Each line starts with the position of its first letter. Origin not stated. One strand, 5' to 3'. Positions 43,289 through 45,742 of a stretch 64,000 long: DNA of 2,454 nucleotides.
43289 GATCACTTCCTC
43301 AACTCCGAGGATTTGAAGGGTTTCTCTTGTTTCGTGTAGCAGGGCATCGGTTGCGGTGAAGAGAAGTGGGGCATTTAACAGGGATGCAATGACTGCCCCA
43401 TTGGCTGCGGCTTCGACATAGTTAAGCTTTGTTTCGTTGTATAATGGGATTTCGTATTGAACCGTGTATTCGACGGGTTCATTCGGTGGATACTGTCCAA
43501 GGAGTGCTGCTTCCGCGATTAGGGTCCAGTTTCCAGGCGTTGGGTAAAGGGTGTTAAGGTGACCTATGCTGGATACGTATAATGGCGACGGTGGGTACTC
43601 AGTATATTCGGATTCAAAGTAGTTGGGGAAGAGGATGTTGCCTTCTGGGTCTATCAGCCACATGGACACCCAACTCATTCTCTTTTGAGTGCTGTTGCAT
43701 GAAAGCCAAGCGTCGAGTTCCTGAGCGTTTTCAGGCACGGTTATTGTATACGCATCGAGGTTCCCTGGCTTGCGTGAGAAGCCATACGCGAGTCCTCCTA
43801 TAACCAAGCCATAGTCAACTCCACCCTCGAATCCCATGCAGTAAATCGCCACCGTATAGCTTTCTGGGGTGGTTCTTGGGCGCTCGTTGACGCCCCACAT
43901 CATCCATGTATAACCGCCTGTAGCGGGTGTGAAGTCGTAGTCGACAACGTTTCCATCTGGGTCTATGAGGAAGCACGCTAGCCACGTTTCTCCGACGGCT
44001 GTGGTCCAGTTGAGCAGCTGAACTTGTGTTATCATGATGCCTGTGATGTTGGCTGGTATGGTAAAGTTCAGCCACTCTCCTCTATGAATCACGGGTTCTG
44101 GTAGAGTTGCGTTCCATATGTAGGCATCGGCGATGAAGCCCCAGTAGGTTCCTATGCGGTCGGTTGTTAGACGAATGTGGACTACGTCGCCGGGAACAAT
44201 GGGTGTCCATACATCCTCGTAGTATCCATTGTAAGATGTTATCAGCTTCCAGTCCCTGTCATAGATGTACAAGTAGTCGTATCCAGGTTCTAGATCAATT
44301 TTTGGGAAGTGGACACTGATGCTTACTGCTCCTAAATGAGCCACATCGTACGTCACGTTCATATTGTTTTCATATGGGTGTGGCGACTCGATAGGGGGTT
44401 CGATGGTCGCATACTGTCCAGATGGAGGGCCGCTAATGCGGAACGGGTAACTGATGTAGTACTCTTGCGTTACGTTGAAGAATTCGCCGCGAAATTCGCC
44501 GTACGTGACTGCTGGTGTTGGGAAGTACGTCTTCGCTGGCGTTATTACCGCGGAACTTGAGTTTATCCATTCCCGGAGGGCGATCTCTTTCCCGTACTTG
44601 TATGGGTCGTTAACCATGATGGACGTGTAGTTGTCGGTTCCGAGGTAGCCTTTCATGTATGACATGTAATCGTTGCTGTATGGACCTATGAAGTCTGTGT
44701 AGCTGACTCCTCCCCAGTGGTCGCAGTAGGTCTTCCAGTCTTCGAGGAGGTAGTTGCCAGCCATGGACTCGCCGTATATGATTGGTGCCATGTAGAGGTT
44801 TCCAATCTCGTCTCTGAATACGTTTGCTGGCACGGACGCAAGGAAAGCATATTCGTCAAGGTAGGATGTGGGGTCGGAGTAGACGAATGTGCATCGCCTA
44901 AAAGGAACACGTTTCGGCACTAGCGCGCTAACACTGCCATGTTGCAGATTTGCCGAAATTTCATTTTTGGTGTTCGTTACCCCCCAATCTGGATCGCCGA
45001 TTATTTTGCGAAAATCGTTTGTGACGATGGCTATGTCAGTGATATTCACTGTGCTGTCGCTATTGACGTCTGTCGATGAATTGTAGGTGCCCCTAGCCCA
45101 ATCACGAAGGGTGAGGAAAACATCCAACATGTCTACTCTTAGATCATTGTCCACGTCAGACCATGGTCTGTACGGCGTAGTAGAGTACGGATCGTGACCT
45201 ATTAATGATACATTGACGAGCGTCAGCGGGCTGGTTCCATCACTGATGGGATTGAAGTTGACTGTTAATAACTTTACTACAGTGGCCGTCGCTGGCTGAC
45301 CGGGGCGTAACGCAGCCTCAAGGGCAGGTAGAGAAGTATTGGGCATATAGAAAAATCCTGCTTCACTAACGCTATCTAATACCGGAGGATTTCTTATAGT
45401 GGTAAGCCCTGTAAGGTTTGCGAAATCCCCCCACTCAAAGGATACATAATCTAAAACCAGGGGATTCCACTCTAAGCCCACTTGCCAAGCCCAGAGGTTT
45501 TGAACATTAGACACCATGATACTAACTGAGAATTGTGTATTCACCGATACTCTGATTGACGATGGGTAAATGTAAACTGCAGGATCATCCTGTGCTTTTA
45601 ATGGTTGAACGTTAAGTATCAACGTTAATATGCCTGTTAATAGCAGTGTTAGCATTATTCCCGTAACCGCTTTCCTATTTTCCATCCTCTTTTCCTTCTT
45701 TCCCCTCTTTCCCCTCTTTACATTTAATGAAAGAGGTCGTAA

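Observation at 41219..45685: Giant secreted protein with a cohesin, two dockerins, a putative Cys peptidase and a CARDB domain on one chain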

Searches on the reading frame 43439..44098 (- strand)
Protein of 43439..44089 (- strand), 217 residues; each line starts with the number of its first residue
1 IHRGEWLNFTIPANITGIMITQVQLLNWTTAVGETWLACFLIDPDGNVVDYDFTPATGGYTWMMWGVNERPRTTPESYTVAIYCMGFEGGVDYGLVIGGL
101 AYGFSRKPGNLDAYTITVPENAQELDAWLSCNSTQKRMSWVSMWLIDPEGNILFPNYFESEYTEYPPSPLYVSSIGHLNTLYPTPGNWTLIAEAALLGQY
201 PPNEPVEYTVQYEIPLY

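Call 7: search_protein_families(library=pfam, proteins=[window:43439-44089:-], max_evalue=10)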
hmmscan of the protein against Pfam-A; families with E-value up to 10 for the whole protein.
seq(217 aa): 1 family
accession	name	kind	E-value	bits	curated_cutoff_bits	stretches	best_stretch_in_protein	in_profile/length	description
PF22009.2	YLDV-IL18BP-like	-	0.14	12.9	27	0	22-45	69-92/104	Yaba-Like Disease Virus IL18BP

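Call 74: search_solved_structures(query=A8, max_evalue=10, show_alignments=1)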
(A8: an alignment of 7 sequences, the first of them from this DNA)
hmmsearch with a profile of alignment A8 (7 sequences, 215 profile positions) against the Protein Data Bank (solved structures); distinct sequences matched with E-value up to 10: 8.
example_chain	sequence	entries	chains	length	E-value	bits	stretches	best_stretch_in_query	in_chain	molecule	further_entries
1z0n_A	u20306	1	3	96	0.17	14.4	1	130-183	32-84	5'-AMP-activated protein kinase, beta-1 subunit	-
6exs_A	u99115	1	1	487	0.21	14.1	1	120-161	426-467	Peptide ABC transporter permease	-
6h7u_A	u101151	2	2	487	0.21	14.1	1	120-161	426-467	Peptide ABC transporter permease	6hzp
6gz9_A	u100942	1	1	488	0.21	14.1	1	120-161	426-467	Peptide ABC transporter permease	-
4yef_A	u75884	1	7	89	0.22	14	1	131-183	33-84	5'-AMP-activated protein kinase subunit beta-1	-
1z0m_A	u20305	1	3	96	0.24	13.9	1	131-183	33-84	5'-AMP-activated protein kinase, beta-1 subunit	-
6e4t_B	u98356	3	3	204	0.98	11.9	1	131-184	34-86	5'-AMP-activated protein kinase subunit beta-1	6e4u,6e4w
4qfg_B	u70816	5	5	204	1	11.9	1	131-184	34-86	5'-AMP-activated protein kinase subunit beta-1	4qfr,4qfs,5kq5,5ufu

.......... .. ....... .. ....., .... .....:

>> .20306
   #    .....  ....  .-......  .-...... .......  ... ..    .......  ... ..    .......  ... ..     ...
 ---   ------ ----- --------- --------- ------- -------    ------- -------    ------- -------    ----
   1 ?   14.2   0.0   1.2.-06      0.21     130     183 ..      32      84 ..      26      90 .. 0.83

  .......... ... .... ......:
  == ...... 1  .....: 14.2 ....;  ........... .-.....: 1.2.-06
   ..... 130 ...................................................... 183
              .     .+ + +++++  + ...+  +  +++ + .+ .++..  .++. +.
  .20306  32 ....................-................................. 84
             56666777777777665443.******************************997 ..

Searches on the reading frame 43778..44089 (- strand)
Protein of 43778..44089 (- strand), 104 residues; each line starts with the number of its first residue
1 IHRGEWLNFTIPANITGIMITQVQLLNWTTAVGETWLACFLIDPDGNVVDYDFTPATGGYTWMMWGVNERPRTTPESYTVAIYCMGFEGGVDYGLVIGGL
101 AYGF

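Call 70: search_protein_families(library=pfam, proteins=[window:43778-44089:-], max_evalue=1)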
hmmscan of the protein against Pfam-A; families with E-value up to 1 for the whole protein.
seq(104 aa): 1 family
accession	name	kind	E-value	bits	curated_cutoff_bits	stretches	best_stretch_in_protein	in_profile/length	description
PF10648.15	Gmad2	-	0.18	12.5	25.7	1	32-85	25-80/86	Immunoglobulin-like domain of bacterial spore germination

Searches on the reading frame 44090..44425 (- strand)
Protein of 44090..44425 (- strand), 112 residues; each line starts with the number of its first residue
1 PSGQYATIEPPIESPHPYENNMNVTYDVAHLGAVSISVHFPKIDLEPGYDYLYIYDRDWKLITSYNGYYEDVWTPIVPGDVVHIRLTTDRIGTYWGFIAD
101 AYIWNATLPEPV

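Call 7: search_protein_families(library=pfam, proteins=[window:44090-44425:-], max_evalue=10)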
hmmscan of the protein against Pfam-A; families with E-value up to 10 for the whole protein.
seq(112 aa): 1 family
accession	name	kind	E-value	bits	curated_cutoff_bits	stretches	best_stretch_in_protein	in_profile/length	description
PF00431.26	CUB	-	9.1e-06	26.4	21.4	1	13-99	16-108/110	CUB domain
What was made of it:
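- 44111..44398 (-): CUB domain (res about 430-525, 'ESPHPY' motif). Pfam CUB at 26.4 bits (cut-off 21.4) when scanned alone (call 7).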

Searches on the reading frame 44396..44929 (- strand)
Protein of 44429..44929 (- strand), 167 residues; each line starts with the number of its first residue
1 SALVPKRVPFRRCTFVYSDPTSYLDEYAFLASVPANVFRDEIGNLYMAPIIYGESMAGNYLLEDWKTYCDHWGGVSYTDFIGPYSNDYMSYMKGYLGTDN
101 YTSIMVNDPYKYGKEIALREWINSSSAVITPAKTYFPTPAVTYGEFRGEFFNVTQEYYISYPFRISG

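Call 7: search_protein_families(library=pfam, proteins=[window:44429-44929:-], max_evalue=10)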
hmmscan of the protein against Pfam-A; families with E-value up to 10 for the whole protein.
seq(167 aa): 0 families

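Call 55: search_solved_structures(query=A7, max_evalue=10, show_alignments=2)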
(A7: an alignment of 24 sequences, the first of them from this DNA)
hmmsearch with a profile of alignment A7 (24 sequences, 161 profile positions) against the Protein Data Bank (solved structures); distinct sequences matched with E-value up to 10: 3.
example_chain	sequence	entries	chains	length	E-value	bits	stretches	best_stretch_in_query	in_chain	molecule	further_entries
8r0f_B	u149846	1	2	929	0.38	13.7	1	20-50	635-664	Capsid protein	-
9o0i_H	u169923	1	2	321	0.78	12.6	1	40-106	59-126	Kiwa protein KwaB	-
9mrx_K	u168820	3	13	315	0.84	12.5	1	40-106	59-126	Kiwa protein KwaB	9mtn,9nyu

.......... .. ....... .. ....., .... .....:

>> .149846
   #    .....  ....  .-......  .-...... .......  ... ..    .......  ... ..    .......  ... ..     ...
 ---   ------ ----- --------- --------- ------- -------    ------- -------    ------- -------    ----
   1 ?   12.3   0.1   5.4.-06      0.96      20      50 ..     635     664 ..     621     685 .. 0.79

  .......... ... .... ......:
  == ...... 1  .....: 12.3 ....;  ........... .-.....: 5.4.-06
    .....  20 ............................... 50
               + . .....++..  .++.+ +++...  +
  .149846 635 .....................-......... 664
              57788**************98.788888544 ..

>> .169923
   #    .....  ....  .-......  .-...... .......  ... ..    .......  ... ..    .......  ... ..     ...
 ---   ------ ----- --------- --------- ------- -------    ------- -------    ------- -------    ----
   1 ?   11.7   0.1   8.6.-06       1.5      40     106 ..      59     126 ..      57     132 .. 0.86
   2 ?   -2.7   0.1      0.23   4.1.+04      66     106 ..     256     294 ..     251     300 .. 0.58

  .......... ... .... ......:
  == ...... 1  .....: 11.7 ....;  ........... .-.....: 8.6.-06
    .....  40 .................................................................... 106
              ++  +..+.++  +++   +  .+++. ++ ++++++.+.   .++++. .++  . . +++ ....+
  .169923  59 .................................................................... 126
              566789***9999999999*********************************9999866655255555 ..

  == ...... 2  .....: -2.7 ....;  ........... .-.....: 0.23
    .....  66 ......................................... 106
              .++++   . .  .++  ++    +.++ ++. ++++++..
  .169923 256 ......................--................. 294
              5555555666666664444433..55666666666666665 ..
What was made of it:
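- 44411..44914 (-): Conserved N-terminal body domain (res 258-425), fold unknown. No relative among PDB sequences (call 55) and no Pfam match (call 7).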

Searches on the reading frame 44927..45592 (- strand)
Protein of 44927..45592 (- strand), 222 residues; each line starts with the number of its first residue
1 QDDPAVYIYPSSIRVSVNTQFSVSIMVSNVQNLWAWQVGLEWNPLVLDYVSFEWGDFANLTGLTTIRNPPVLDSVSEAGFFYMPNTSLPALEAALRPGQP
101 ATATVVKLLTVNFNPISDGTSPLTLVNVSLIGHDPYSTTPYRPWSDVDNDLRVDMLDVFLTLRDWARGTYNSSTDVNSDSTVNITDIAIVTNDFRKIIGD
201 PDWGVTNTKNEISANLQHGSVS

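Call 14: find_homologous_proteins(query=window:44927-45592:-, max_evalue=0.001)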
Query seq(222 aa) (222 aa): 1 proteins with E <= 0.001 among 260 candidates.
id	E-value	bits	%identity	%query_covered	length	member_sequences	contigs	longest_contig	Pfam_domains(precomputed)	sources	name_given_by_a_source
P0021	4.3e-43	166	46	97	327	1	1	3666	PF00404.25,PF00963.25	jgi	jgi:hypothetical protein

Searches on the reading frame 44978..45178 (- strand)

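Call 7: search_protein_families(library=pfam, proteins=[window:44978-45178:-], max_evalue=10)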
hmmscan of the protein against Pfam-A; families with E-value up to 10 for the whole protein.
seq(67 aa): 1 family
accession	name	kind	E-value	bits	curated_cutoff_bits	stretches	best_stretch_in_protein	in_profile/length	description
PF00404.24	Dockerin_1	-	3.3e-08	34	22.9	2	8-55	3-55/57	Dockerin type I domain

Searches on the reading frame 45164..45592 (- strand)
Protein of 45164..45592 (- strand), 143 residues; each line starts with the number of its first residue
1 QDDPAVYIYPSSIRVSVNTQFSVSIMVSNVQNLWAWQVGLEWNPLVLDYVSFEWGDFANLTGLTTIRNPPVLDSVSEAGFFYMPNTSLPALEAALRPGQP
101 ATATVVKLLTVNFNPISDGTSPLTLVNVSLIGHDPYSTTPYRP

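Call 7: search_protein_families(library=pfam, proteins=[window:45164-45592:-], max_evalue=10)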
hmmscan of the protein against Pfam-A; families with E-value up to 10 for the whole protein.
seq(143 aa): 0 families
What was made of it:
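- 45170..45592 (-): Cohesin module (res 32-172), '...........' type. No Pfam match for the query itself (call 7).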

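Call 17: search_solved_structures(query=A1, max_evalue=10, show_alignments=2)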
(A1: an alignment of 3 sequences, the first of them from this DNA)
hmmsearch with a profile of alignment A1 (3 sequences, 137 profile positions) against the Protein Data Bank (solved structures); distinct sequences matched with E-value up to 10: 8.
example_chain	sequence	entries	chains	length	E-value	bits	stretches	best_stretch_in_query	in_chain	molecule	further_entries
3l8q_A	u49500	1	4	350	4.7e-06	30.1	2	12-59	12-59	Cellulosomal scaffoldin adaptor protein B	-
1qzn_A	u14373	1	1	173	0.048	17.1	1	12-60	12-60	cellulosomal scaffoldin adaptor protein B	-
1zv9_A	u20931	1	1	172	0.05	17.1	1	12-60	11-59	Cellulosomal scaffoldin adaptor protein B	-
3f2l_A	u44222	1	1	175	0.05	17.1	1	12-60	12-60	Cellulosomal scaffoldin adaptor protein B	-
3bwz_A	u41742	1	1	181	0.053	17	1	12-60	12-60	Cellulosomal scaffoldin adaptor protein B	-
4u3s_A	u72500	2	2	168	0.054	17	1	13-56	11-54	Cellulosomal scaffoldin adaptor protein B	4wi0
3fnk_A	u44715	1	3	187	0.14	15.7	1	14-56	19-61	Cellulosomal scaffoldin adaptor protein B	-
3ghp_A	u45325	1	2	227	0.24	14.9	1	14-56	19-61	Cellulosomal scaffoldin adaptor protein B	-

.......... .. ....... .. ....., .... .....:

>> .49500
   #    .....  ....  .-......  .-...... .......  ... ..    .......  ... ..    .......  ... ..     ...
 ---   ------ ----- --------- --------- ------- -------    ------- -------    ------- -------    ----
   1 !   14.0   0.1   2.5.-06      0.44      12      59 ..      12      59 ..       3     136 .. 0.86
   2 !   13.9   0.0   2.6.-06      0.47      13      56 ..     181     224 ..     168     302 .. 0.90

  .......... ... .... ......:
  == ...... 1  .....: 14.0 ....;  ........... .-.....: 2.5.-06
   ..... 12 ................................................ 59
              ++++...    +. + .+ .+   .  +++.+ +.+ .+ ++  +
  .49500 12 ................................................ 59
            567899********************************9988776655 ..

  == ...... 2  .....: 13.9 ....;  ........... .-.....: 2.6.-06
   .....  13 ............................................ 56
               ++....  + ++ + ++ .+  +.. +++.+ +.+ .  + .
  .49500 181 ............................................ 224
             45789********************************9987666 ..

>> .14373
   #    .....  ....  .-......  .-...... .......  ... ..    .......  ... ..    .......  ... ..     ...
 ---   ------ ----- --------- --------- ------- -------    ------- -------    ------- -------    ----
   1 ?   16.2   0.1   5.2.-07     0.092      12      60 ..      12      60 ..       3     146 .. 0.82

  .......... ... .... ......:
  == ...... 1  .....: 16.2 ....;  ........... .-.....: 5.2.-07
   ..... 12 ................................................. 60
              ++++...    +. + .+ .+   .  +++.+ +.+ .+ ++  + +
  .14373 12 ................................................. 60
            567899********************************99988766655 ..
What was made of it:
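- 45170..45592 (-): Profile A1 finds only cohesins in the PDB (3l8q, E = 4.7e-6, call 17).
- On Cohesin (Pfam PF00963): The 3-sequence profile finds only cohesins in the PDB (call 17).
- Closest known: Cellulosomal adaptor and enzyme-bearing scaffoldins. Same: ScaB cohesins are the best PDB sequence matches of the query's cohesin profile (call 17).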

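Call 61: find_related_loci(query=A1, collection=genome_contigs, flank=6000)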
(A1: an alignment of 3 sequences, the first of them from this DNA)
Query A1 (143 aa) in genome_contigs; peptide patterns used: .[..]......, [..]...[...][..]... (x = any residue, [..] = any of these).
35 stretches matched a pattern, but none encodes a relative of the query by tblastn (E <= 1e-3).

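Call 64: find_related_loci(query=A1, collection=metagenome_contigs, flank=6000)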
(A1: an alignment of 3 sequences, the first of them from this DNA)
Query A1 (143 aa) in metagenome_contigs; peptide patterns used: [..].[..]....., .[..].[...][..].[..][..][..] (x = any residue, [..] = any of these).
108 stretches matched a pattern; 14 encode a relative of the query (tblastn E <= 1e-3); 14 distinct loci.
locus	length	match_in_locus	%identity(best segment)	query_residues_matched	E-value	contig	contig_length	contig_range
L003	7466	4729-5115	46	6-141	2e-32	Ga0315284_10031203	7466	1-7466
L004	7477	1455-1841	43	6-141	3e-32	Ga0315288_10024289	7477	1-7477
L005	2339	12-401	45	6-141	8e-31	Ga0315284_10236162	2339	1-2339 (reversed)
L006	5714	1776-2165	45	6-141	2e-30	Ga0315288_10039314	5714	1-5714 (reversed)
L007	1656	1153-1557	43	3-141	9e-28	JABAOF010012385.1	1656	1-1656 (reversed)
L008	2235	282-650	40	6-141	4e-23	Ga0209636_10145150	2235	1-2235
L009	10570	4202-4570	37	1-132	2e-12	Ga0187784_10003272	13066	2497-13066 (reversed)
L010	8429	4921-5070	38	17-66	6e-9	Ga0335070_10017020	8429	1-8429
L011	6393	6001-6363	31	3-135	5e-7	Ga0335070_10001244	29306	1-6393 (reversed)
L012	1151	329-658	31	14-130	4e-7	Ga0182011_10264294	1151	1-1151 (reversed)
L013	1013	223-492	34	23-112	1e-6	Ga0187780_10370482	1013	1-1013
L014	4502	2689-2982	32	23-127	1e-6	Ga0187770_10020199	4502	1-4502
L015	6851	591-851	27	17-95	7e-6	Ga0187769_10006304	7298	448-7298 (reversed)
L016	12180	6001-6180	38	3-64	8e-6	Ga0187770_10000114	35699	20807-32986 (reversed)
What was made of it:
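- The anchored cohesins come from other metagenomes and are only 31-38% identical (call 64).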
